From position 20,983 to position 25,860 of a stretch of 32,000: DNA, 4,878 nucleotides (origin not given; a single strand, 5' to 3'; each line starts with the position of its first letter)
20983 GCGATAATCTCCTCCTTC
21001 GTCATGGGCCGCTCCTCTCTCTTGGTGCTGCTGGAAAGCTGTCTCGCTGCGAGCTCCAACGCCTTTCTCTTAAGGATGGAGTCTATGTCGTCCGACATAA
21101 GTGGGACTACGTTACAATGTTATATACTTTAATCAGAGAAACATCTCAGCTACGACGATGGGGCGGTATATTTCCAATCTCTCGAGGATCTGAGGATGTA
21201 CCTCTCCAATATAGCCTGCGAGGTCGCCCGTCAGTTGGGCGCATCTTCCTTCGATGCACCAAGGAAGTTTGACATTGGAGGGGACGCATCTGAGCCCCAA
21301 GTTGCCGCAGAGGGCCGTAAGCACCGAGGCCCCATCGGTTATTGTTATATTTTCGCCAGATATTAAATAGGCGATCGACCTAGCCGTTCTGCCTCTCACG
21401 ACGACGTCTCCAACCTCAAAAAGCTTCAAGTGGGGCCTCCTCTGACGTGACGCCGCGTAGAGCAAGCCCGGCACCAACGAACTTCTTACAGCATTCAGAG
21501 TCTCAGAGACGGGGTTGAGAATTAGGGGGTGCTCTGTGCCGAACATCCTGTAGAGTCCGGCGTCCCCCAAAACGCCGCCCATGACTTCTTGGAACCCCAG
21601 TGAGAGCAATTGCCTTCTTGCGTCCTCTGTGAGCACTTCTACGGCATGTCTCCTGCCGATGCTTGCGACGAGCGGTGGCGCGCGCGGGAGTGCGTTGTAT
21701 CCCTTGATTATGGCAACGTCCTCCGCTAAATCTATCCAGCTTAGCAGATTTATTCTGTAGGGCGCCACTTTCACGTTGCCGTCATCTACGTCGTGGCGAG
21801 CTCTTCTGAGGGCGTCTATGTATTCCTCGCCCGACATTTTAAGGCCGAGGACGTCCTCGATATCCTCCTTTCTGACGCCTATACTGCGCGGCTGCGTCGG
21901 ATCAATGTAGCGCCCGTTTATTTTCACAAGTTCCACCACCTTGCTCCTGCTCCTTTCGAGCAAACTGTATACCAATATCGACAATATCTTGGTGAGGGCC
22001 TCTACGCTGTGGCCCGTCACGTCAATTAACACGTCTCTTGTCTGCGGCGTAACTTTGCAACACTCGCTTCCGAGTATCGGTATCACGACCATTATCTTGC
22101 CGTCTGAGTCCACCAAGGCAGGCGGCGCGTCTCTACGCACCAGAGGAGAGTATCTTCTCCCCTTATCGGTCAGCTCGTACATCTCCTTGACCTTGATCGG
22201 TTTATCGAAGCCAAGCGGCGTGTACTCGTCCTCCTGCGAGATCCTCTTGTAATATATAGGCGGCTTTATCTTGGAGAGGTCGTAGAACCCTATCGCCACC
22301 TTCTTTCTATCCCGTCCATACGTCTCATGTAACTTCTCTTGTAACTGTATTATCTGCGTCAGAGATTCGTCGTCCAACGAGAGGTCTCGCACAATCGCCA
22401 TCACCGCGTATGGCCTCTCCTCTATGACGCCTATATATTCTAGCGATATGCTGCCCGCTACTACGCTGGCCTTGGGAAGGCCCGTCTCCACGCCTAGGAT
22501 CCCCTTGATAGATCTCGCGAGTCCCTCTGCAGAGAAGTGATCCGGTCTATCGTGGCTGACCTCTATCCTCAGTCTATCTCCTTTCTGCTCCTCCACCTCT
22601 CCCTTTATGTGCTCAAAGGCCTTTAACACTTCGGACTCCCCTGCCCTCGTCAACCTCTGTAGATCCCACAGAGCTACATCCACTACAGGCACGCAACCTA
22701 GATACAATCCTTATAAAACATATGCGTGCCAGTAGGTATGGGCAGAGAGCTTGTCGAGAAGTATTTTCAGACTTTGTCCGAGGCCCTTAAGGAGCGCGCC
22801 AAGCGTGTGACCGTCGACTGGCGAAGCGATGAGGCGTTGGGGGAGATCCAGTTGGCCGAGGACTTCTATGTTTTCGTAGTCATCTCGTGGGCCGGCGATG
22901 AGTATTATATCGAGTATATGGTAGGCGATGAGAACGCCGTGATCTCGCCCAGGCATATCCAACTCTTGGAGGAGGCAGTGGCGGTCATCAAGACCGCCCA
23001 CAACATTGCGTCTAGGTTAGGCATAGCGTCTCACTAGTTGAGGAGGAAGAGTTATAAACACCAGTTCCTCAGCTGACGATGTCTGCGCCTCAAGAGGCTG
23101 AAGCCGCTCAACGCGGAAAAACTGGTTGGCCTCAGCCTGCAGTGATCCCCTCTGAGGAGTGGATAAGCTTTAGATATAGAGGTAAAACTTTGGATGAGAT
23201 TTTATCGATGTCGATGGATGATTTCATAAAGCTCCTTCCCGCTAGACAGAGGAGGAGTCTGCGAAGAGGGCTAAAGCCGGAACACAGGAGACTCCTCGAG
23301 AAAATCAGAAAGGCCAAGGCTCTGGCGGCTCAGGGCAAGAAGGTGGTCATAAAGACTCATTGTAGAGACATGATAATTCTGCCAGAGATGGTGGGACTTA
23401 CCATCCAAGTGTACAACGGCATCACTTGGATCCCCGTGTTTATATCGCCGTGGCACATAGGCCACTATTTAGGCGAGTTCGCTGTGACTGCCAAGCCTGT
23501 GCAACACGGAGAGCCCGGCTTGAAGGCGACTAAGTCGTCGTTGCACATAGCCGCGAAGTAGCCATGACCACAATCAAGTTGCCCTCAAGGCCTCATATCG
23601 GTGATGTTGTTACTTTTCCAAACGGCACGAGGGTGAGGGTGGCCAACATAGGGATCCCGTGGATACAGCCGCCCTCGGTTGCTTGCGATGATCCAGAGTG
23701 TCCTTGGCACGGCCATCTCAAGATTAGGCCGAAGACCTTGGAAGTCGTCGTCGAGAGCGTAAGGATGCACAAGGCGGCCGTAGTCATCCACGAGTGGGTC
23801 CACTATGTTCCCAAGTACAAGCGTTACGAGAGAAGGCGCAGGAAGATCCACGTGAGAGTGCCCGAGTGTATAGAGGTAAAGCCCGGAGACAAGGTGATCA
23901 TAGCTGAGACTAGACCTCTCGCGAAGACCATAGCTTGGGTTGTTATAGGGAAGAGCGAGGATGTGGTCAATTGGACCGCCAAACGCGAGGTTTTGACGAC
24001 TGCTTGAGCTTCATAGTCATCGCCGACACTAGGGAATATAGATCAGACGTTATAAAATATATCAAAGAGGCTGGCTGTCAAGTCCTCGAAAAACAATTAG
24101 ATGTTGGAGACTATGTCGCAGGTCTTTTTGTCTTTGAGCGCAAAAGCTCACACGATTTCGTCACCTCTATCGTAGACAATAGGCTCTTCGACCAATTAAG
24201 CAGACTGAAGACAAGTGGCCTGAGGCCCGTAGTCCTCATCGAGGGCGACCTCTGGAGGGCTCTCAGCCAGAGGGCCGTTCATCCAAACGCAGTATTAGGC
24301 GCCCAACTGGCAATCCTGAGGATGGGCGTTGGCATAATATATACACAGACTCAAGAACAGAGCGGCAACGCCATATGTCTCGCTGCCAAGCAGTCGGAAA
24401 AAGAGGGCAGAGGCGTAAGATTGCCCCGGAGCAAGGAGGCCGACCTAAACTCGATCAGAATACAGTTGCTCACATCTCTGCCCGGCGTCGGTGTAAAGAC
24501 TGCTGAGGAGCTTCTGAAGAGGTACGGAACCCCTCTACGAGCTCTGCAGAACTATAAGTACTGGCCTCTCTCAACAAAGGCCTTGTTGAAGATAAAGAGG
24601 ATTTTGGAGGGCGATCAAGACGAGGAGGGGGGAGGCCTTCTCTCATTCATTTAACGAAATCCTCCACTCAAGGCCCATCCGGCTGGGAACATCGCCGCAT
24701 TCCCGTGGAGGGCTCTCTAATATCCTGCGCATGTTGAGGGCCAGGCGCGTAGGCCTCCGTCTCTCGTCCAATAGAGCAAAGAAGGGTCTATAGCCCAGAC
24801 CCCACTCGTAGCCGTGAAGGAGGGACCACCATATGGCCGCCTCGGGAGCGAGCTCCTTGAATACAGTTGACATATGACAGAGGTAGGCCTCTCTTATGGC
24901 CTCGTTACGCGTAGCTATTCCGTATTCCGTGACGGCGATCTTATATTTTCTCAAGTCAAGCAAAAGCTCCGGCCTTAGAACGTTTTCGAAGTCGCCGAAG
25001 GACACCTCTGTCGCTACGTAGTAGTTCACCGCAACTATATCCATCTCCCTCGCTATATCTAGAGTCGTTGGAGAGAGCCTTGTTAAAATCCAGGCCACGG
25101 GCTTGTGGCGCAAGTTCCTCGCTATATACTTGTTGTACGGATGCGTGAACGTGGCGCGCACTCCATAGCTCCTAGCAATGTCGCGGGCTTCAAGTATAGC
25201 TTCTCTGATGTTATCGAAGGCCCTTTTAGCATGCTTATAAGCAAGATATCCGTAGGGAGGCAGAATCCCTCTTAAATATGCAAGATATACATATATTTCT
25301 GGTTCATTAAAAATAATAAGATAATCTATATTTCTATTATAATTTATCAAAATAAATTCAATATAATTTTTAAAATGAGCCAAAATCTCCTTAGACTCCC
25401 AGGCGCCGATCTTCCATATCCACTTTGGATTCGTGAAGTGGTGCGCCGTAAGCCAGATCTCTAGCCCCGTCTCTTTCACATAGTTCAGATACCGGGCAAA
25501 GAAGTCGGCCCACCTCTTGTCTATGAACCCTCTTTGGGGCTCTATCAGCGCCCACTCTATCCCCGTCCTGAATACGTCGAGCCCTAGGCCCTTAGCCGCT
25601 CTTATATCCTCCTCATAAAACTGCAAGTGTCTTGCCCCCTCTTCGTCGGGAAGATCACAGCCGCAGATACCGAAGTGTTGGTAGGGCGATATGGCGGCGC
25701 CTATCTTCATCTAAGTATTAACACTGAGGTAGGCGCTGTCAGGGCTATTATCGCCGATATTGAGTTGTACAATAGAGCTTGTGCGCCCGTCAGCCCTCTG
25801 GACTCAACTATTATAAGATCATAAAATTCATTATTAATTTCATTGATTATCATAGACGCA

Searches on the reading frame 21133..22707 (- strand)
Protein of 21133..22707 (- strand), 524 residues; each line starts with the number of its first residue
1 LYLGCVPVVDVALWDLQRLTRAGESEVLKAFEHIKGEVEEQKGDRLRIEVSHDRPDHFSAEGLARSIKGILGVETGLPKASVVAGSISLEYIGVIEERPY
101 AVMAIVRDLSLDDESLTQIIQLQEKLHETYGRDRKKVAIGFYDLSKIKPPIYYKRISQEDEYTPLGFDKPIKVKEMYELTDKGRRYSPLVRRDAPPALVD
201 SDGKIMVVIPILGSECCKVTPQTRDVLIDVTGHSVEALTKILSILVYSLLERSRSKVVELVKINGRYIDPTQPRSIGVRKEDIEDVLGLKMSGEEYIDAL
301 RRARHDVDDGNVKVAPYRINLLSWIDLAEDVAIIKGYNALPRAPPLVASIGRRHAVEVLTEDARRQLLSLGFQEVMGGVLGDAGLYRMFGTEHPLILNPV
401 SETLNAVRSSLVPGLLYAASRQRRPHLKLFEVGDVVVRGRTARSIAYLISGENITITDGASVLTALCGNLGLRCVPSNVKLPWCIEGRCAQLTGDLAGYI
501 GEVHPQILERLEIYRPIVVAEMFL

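Call 37: search_protein_families(library=pfam, proteins=[window:21133-22707:-], max_evalue=0.001)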
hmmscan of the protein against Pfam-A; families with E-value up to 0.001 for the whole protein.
window:21133-22707:- (524 aa): 3 families
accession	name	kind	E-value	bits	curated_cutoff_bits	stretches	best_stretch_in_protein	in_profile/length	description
PF17759.6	tRNA_synthFbeta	-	9.5e-23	81.2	22.4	1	344-523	6-213/214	Phenylalanyl tRNA synthetase beta chain CLM domain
PF03484.21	B5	-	2.4e-13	50.5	28.6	1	277-337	2-67/67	tRNA synthetase B5 domain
PF03483.22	B3_4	-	0.00019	21.5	29.3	1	132-234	51-128/174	B3/4 domain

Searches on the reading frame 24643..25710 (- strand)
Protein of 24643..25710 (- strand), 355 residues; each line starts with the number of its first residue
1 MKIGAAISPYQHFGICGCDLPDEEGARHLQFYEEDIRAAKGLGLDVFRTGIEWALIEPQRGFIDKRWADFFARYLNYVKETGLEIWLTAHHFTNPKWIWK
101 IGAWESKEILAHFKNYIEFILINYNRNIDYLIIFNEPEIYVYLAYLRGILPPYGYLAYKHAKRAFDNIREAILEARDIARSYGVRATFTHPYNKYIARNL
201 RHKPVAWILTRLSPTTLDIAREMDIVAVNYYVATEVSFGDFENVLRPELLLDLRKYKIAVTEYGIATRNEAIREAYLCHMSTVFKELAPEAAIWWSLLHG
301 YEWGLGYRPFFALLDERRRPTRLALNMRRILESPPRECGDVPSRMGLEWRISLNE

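Call 37: search_protein_families(library=pfam, proteins=[window:24643-25710:-], max_evalue=0.001)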
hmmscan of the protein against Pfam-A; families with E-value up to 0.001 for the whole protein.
window:24643-25710:- (355 aa): 4 families
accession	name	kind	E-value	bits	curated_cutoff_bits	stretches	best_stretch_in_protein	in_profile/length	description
PF00232.24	Glyco_hydro_1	-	1.1e-22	80.5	22.6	1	28-165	56-190/453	Glycosyl hydrolase family 1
PF02449.21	Glyco_hydro_42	-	1.5e-05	25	21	1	31-99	11-77/376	Beta-galactosidase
PF01261.30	AP_endonuc_2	-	0.00034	20.8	31.1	0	6-94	46-133/249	Xylose isomerase-like TIM barrel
PF00150.24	Cellulase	-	0.00055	19.9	23.5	0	33-137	24-130/272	Cellulase (glycosyl hydrolase family 5)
